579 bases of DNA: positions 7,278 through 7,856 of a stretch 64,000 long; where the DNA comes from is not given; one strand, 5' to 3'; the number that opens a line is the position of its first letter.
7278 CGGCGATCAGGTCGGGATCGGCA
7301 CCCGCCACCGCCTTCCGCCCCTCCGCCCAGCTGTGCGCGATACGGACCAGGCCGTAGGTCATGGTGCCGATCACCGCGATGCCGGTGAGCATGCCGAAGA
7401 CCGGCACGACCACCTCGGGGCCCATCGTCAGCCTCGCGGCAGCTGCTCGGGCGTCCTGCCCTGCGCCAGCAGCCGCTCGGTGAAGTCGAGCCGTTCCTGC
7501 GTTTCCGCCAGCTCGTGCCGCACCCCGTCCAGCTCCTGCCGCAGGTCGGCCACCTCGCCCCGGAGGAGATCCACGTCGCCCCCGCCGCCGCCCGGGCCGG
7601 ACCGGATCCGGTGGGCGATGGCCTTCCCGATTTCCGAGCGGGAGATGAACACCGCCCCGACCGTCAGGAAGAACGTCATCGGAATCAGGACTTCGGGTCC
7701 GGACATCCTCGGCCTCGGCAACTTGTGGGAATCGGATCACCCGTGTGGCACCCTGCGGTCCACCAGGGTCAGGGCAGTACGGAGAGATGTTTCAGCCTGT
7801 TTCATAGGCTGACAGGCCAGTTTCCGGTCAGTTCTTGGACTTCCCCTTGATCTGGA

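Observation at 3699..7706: Thirteen consecutive same-strand paralogs of a small membrane + coiled-coil protein with a near-invariant [ED]R[LVM][DE]F[TA]ER[LM][LM] motif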

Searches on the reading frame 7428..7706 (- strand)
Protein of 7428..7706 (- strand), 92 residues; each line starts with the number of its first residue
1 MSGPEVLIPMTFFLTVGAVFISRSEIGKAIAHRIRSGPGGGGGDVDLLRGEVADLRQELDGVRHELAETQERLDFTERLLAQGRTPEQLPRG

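Call 4: search_protein_families(library=pfam, max_evalue=10, proteins=[window:7428-7706:-])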
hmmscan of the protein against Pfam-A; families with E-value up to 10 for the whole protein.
window:7428-7706:- (92 aa): 1 family
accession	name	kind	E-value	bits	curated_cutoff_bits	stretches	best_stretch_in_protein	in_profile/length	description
PF24362.2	DUF7518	-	0.058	14.5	27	1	45-80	2-37/104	Family of unknown function (DUF7518)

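Call 5: search_protein_families(library=ncbifam, max_evalue=10, proteins=[window:7428-7706:-])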
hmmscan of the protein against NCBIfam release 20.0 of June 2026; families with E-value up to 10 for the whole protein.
window:7428-7706:- (92 aa): 1 family
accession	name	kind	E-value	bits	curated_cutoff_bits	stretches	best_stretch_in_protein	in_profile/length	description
NF038350.1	taxis_HmpF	equivalog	0.076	11.3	200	1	45-82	150-187/553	pilus motility taxis protein HmpF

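Call 9: find_homologous_proteins(query=A1, max_evalue=0.001)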
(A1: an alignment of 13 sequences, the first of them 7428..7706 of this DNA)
Query A1 (13 sequences) (92 aa, profile of the alignment): 7085 proteins with E <= 0.001 among 8000 candidates; the best 120 are listed.
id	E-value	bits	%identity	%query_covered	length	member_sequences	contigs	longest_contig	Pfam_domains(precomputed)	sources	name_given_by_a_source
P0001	3.2e-33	131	37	95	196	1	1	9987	-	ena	-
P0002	3.7e-27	112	-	-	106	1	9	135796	-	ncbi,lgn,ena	-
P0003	6.1e-27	111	52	61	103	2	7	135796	-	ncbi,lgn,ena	-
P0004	2.7e-25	106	48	98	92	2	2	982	-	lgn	-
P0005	1.6e-24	104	51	54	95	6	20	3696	-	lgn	-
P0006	2.8e-24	103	47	67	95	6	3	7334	-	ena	-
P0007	3.8e-24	102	-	-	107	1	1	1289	-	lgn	-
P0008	4.5e-24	102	38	99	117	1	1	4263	-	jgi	jgi:Tfp pilus assembly protein PilO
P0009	9.0e-24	101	-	-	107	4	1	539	-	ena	-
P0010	9.8e-24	101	40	92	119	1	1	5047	-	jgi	jgi:hypothetical protein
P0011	1.1e-23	101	33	85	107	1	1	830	-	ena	-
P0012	1.5e-23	100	38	91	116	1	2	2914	-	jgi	jgi:hypothetical protein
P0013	1.5e-23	100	37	99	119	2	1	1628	-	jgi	jgi:Tfp pilus assembly protein PilO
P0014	1.6e-23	100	49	53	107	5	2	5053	-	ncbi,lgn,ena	-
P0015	2.3e-23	100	37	93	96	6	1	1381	-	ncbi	-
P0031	8.0e-23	98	50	54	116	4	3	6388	-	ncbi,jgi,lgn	jgi:Tfp pilus assembly protein PilO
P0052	2.6e-22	96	53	49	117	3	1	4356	-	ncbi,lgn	-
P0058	3.8e-22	96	40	92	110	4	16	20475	-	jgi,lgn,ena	jgi:Tfp pilus assembly protein PilO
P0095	1.4e-21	94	89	100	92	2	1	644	-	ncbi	-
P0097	1.5e-21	94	42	99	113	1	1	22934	-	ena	-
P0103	1.8e-21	94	41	89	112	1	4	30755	-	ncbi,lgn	-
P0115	3.6e-21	93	38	96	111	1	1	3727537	-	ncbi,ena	-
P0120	4.2e-21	93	38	90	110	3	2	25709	-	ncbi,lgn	-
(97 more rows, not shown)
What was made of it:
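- There are at least 7085 hits among 8000 scored candidates in the 90% clusters (call 9).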

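Call 11: find_related_loci(query=A1, collection=genome_contigs, flank=10000)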
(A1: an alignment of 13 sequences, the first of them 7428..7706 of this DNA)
Query A1 (92 aa) in genome_contigs; peptide patterns used: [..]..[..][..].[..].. (x = any residue, [..] = any of these).
599 stretches matched a pattern (row limit reached: there are more); 466 encode a relative of the query (tblastn E <= 1e-3); the best 80 are kept; 79 distinct loci.
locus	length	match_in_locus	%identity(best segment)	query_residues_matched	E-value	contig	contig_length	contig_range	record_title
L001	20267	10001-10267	68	1-92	3e-34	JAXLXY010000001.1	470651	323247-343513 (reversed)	MAG: Gemmatimonadales bacterium isolate STL-GEM4 C1.156.fa-1, whole genome shotgun sequence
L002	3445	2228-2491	64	1-92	3e-31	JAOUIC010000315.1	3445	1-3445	MAG: Gemmatimonadota bacterium isolate 4_1_Oct_SF_Bin18 4_1_Oct_SF_Bin18_scaffold_14841_c1, whole genome shotgun sequenc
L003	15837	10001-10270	63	1-90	8e-29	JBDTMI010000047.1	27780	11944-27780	MAG: Gemmatimonadales bacterium isolate cluster3_bin.122 NODE_5315_length_27780_cov_62.760974, whole genome shotgun sequ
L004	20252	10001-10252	60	1-89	2e-27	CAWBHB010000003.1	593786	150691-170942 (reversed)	MAG: uncultured Gemmatimonadales bacterium isolate MFD06229.bin.2.149 genome assembly, contig: contig_15116, whole genom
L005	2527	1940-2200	56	1-87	5e-23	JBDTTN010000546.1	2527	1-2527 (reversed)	MAG: Gemmatimonadota bacterium isolate cluster3_bin.297 NODE_291737_length_2527_cov_6.322006, whole genome shotgun seque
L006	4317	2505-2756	49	1-91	2e-21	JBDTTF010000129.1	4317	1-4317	MAG: Gemmatimonadota bacterium isolate cluster3_bin.29 NODE_121801_length_4317_cov_14.849836, whole genome shotgun seque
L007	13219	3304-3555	51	1-91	4e-21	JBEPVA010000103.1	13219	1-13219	MAG: Gemmatimonadota bacterium isolate 22E.metabat2_refined.046 NODE_4126_length_13219_cov_7.085081, whole genome shotgu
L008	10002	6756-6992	55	5-89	1e-20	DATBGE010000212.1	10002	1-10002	MAG TPA_asm: Gemmatimonadales bacterium isolate SMAG_U3829 k141_5457892, whole genome shotgun sequence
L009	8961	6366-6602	53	8-88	2e-19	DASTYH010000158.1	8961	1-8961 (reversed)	MAG TPA_asm: Gemmatimonadales bacterium isolate SMAG_U2436 k141_1615296, whole genome shotgun sequence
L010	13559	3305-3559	47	1-92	3e-18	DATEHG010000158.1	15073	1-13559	MAG TPA_asm: Gemmatimonadales bacterium isolate SMAG_U8805 k141_715087, whole genome shotgun sequence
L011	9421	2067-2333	47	1-91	3e-18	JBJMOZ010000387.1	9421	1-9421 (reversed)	MAG: Gemmatimonadales bacterium isolate 12C16O_48h_50_P10_coass_bin_41 k141_4559570, whole genome shotgun sequence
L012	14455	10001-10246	47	1-90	2e-17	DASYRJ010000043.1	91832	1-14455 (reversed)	MAG TPA_asm: Gemmatimonadales bacterium isolate SMAG_U4508 k141_886885, whole genome shotgun sequence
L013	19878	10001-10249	50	1-84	5e-17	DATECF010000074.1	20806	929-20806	MAG TPA_asm: Gemmatimonadales bacterium isolate SMAG_U8264 k141_277152, whole genome shotgun sequence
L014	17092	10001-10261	44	5-91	7e-17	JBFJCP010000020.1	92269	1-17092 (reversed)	MAG: Gemmatimonadales bacterium isolate Mix_sand15.2022.01.G.23 k141_490212_length_92269_cov_26.2357, whole genome shotg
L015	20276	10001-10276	43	4-90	9e-17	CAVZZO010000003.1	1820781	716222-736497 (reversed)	MAG: uncultured Gemmatimonadales bacterium isolate MFD01721.bin.1.83 genome assembly, contig: contig_6386, whole genome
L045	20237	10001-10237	45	6-92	8e-14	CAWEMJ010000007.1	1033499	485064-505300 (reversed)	MAG: uncultured Gemmatimonadales bacterium isolate MFD02979.bin.2.2 genome assembly, contig: contig_30836, whole genome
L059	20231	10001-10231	40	6-90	2e-13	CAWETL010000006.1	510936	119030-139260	MAG: uncultured Gemmatimonadales bacterium isolate MFD05942.bin.1.131 genome assembly, contig: contig_36397, whole genom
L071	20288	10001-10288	41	4-84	6e-13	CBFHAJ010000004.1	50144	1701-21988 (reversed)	MAG TPA_asm: uncultured bacterium isolate SRR21876936_metabat2_14 genome assembly, contig: ERZ27257217.26, whole genome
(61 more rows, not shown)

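Call 31: search_protein_representatives(alignment_id=A1)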
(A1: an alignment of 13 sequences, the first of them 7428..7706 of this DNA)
Query: 13 sequences, 97 profile positions. Proteins with E-value up to 0.001 (for the whole library): 3131; up to 1e-10: 778; up to 1e-30: 0. The best 150 are listed.
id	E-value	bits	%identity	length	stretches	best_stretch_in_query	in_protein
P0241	3.5e-29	116.9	-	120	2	8-88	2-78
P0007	1.2e-24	102.3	-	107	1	4-96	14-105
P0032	3.0e-23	97.8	-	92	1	2-95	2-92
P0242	3.9e-23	97.5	-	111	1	4-93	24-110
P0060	1.3e-22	95.8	-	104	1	4-95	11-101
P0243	3.5e-22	94.4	-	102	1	4-94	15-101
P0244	4.6e-22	94.0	-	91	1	10-96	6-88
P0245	2.3e-21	91.8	-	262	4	46-94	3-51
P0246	5.0e-21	90.7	-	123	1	3-95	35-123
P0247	8.3e-21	90.0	-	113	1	5-95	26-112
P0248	1.0e-20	89.7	-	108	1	4-97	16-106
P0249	1.3e-20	89.4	-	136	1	5-94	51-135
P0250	1.4e-20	89.3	-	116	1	10-95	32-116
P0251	2.0e-20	88.8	-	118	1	4-95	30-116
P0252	3.6e-20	88.0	-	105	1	8-96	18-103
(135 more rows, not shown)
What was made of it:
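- There are 3131 clusters at 50% identity with E<=1e-3 and 778 with E<=1e-10 (call 31). Thousands of homologs of the same length exist (calls 9, 31).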

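Call 35: find_encoding_contigs(protein=P0115, flank=8000, max_places=2)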
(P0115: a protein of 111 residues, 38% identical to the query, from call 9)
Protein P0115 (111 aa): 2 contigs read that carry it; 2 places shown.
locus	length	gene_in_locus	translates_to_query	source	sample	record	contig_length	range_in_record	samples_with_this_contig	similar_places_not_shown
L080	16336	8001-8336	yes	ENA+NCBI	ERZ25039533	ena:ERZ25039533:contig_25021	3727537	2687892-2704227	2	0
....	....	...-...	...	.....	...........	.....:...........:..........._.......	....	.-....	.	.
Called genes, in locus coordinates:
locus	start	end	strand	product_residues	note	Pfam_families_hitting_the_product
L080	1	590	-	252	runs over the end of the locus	PF00005:ABC_tran, PF13304:AAA_21 (weak)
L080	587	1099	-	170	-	PF01661:Macro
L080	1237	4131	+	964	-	PF02463:SMC_N (faint), PF13191:AAA_16 (faint), PF13304:AAA_21 (faint), PF13481:AAA_25 (faint), PF13555:AAA_29 (faint), PF17760:UvrA_inter, PF17755:UvrA_DNA-bind, PF00005:ABC_tran (weak), +1 more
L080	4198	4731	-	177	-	PF06525:SoxE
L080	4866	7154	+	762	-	PF00930:DPPIV_N, PF07676:PD40 (faint), PF26549:Tricorn_N (faint), PF02129:Peptidase_S15, PF00561:Abhydrolase_1 (weak), PF20434:BD-FAE (faint), PF00326:Peptidase_S9, PF01738:DLH (weak)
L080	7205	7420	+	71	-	-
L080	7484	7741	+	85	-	-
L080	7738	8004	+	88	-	-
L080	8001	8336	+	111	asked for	-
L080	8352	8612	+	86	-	-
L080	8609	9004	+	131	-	PF22550:CesT_Tir_1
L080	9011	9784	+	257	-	PF04012:PspA_IM30, PF27865:CHP04376 (weak)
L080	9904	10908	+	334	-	PF01594:AI-2E_transport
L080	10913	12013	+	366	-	PF17396:DUF1611_N, PF07755:DUF1611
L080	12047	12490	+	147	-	-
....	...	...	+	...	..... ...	-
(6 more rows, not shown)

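Call 36: find_encoding_contigs(protein=P0002, flank=8000, max_places=3)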
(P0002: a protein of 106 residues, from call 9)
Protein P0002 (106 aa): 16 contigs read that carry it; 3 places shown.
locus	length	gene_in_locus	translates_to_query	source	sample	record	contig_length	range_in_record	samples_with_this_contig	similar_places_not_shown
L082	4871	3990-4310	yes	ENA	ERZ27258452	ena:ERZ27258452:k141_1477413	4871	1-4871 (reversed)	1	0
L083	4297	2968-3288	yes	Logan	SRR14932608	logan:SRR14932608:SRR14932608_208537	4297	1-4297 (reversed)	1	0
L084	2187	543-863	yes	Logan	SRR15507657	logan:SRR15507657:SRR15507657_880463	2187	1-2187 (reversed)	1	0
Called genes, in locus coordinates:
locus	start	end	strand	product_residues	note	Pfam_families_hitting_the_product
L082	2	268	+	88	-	?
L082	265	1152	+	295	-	PF03313:SDH_alpha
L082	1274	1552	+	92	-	-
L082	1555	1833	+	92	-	-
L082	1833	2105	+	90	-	-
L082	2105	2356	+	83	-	-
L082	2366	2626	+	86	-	-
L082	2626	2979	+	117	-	-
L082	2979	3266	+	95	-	-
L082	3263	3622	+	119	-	-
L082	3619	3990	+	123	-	-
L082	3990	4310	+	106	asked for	-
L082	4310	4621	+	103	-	-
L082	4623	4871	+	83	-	?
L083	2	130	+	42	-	?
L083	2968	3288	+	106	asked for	-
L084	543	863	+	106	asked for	-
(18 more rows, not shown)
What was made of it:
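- Independent assemblies carry identical gene calls (call 36).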

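Call 44: search_protein_families(library=pfam, max_evalue=0.001, proteins=[L045:8467-9942:+, L059:8260-9942:+, L071:8174-9955:+, L045:10643-11188:+, L045:12412-13062:+, L045:13924-15531:+, L059:11795-12337:+, L071:10748-11158:+, L045:7351-7716:+, L059:7642-8007:+])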
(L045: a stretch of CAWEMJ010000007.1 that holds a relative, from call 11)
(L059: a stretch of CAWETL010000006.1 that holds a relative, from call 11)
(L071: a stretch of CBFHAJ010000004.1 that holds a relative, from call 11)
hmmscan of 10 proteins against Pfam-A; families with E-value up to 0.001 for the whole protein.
L045:8467-9942:+ (491 aa): 2 families
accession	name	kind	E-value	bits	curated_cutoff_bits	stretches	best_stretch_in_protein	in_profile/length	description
PF00557.29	Peptidase_M24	-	1.5e-55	188.6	23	1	268-473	2-208/208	Metallopeptidase family M24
PF01321.24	Creatinase_N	-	4.6e-14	53.5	22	1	126-260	1-128/128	Creatinase/Prolidase N-terminal domain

L059:8260-9942:+ (560 aa): 2 families
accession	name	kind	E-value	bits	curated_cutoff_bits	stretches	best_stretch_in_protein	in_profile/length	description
PF00557.29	Peptidase_M24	-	4.9e-56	190.2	23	1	337-542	2-208/208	Metallopeptidase family M24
PF01321.24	Creatinase_N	-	6.6e-13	49.8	22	1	195-329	1-128/128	Creatinase/Prolidase N-terminal domain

L071:8174-9955:+ (593 aa): 3 families
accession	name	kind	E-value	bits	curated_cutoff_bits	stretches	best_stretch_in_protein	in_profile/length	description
PF00754.31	F5_F8_type_C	-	8.4e-17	61.9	28.2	1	366-478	2-111/127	F5/8 type C domain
PF04616.20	Glyco_hydro_43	-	8e-16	58.7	32.2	1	155-326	122-285/288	Glycosyl hydrolases family 43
PF22633.2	F5_F8_type_C_2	-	1.1e-10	42.4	27.8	1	379-476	1-90/91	NedA-like, galactose-binding domain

L045:10643-11188:+ (181 aa): 1 family
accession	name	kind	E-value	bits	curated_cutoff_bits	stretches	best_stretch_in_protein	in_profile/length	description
PF12867.12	DinB_2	-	4.5e-08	34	24.8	1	12-173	2-128/128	DinB superfamily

L045:12412-13062:+ (216 aa): 1 family
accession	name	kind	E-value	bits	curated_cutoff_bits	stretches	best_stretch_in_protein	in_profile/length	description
PF22285.2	DUF6962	-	1e-37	130.5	27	1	8-206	2-196/198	Family of unknown function (DUF6962)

L045:13924-15531:+ (535 aa): 3 families
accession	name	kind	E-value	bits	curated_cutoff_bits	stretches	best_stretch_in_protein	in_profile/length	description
PF00270.35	DEAD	-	2.4e-51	174.2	26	1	113-275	1-162/167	DEAD/DEAH box helicase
PF00271.37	Helicase_C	-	1.4e-30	106.2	23.5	1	320-422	7-109/110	Helicase conserved C-terminal domain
PF04851.21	ResIII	-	1.6e-06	28.6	22.5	1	128-273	25-162/164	Type III restriction enzyme, res subunit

L059:11795-12337:+ (180 aa): 5 families
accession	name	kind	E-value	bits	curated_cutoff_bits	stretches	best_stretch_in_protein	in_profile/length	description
PF00196.25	GerE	-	2.4e-08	33.9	23.5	1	110-162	3-55/57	Bacterial regulatory proteins, luxR family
PF08281.18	Sigma70_r4_2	-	9e-08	32.1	25.7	1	110-150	11-52/54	Sigma-70, region 4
PF13384.12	HTH_23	-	5.9e-06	26.4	24.6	1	116-155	9-47/50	Homeodomain-like domain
PF13551.12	HTH_29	-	9.2e-05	22.9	28.1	1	116-146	3-34/64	Winged helix-turn helix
PF04545.22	Sigma70_r4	-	0.00027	20.8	24.1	1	110-150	5-46/50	Sigma-70, region 4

L071:10748-11158:+ (136 aa): 0 families

L045:7351-7716:+ (121 aa): 2 families
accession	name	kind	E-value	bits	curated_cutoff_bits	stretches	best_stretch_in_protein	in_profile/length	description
PF07885.22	Ion_trans_2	-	2.6e-16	59.7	22.5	1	30-102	6-76/79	Ion channel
PF00520.37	Ion_trans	-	4.7e-07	29.7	25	1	51-106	174-236/241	Ion transport protein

L059:7642-8007:+ (121 aa): 1 family
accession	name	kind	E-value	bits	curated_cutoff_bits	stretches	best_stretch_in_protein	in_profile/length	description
PF04993.18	TfoX_N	-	1.4e-11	44.8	30.1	1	27-109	5-87/91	TfoX N-terminal domain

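Call 50: search_protein_families(library=padloc, alignment_id=A1, max_evalue=0.01)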
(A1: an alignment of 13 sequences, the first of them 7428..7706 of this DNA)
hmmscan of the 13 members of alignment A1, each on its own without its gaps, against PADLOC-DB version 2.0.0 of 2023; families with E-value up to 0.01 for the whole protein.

A. member 1, window:7428-7706:- (92 aa): 0 families

B. families by the number of members that match (of 13 scanned): 0 families

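Call 51: search_protein_families(library=phrogs, alignment_id=A1, max_evalue=0.01)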
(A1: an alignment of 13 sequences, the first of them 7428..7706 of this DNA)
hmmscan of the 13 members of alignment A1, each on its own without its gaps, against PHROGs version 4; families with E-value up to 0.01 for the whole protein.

A. member 1, window:7428-7706:- (92 aa): 0 families

B. families by the number of members that match (of 13 scanned): 1 family
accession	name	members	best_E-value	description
phrog_18359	-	1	0.0052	-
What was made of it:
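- Tried and rejected: PHROGs gave one hit at E=0.005 (calls 50, 51).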

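Call 56: list_cluster_members(proteins=[P0002, P0014, P0015, P0031, P0052, P0095, P0103, P0115, P0120, P0003])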
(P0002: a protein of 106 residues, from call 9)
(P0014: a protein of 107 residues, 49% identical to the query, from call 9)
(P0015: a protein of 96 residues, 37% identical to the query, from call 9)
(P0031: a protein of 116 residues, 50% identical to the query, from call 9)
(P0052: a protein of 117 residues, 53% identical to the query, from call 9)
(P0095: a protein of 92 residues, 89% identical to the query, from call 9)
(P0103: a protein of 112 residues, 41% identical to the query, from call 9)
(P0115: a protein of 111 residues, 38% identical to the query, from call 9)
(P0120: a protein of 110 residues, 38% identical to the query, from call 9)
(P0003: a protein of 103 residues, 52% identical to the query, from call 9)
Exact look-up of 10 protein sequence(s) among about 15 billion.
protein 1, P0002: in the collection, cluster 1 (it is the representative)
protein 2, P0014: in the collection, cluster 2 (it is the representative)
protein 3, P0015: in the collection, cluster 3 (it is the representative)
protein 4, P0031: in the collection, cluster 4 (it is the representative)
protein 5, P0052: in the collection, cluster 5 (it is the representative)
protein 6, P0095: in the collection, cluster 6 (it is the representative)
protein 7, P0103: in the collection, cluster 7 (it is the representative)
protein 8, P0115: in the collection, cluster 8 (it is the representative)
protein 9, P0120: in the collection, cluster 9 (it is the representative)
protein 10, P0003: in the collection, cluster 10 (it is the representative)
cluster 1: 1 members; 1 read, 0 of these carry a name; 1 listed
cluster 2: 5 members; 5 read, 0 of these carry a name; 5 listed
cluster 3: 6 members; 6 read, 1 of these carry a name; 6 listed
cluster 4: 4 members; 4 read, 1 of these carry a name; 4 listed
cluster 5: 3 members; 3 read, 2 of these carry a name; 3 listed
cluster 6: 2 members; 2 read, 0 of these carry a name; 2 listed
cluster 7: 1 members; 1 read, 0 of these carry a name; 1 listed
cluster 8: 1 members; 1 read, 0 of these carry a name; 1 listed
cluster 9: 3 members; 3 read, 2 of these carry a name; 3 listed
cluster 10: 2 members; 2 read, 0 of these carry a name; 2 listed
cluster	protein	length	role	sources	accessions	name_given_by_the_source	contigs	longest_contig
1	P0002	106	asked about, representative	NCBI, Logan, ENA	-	-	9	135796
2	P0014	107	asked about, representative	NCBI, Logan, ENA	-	-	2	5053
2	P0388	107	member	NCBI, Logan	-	-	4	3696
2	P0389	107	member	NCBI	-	-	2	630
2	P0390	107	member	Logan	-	-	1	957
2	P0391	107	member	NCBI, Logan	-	-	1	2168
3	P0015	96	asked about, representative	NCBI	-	-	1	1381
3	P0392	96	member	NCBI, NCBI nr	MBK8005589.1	MAG: hypothetical protein IPK12_17120 [Gemmatimonadetes bacterium] | hypothetical protein [Gemmatimonadota bacterium]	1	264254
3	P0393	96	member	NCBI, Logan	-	-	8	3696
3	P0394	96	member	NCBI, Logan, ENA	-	-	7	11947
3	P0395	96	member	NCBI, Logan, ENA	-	-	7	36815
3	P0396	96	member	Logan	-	-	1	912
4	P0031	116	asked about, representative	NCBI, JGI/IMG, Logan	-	Tfp pilus assembly protein PilO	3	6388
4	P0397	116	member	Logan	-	-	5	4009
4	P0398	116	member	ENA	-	-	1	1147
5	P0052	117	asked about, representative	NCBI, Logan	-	-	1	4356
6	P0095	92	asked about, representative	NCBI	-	-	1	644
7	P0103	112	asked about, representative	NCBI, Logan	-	-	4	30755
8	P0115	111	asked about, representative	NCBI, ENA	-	-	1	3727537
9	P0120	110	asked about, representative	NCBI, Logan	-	-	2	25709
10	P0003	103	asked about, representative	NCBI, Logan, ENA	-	-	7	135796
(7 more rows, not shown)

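Call 66: find_encoding_contigs(protein=P0103, flank=6000, max_places=1)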
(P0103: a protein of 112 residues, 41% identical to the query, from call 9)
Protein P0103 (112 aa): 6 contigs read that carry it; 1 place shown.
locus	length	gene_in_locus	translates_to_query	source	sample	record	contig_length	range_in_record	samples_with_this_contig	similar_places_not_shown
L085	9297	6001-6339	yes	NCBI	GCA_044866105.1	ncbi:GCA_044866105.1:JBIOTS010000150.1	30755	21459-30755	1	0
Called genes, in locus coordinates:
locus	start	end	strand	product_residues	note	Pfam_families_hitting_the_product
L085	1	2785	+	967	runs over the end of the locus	PF02463:SMC_N (faint), PF13191:AAA_16 (faint), PF13304:AAA_21 (faint), PF13555:AAA_29 (faint), PF20703:nSTAND1 (faint), PF17760:UvrA_inter, PF17755:UvrA_DNA-bind, PF00005:ABC_tran (weak)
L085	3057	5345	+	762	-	PF00930:DPPIV_N, PF07676:PD40 (faint), PF00561:Abhydrolase_1 (faint), PF02129:Peptidase_S15 (weak), PF20434:BD-FAE (faint), PF00326:Peptidase_S9, PF12146:Hydrolase_4 (faint)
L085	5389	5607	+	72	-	-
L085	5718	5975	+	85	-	-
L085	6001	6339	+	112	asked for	-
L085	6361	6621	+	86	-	-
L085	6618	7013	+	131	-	PF22550:CesT_Tir_1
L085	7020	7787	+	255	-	PF04012:PspA_IM30, PF27865:CHP04376 (weak)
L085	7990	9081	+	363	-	PF17396:DUF1611_N, PF07755:DUF1611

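Call 67: find_encoding_contigs(protein=P0097, flank=6000, max_places=1)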
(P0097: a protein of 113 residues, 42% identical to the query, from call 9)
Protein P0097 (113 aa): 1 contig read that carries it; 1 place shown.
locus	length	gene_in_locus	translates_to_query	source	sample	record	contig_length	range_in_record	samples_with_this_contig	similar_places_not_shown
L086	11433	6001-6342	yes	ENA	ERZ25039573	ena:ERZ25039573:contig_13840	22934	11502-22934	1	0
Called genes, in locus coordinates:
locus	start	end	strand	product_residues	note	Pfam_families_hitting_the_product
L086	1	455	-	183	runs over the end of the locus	PF00669:Flagellin_N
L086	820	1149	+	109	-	PF06289:FlbD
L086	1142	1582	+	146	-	PF20560:MotA_N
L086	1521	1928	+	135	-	PF01618:MotA_ExbB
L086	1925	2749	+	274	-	PF13677:MotB_plug, PF00691:OmpA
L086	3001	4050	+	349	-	PF00990:GGDEF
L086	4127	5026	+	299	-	PF02129:Peptidase_S15 (weak), PF20434:BD-FAE (faint), PF00326:Peptidase_S9, PF01738:DLH (faint)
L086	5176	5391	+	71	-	-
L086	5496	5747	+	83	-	-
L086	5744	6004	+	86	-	-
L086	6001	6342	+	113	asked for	-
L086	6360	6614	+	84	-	-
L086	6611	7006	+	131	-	PF22550:CesT_Tir_1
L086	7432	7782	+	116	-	PF04012:PspA_IM30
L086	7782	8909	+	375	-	PF01594:AI-2E_transport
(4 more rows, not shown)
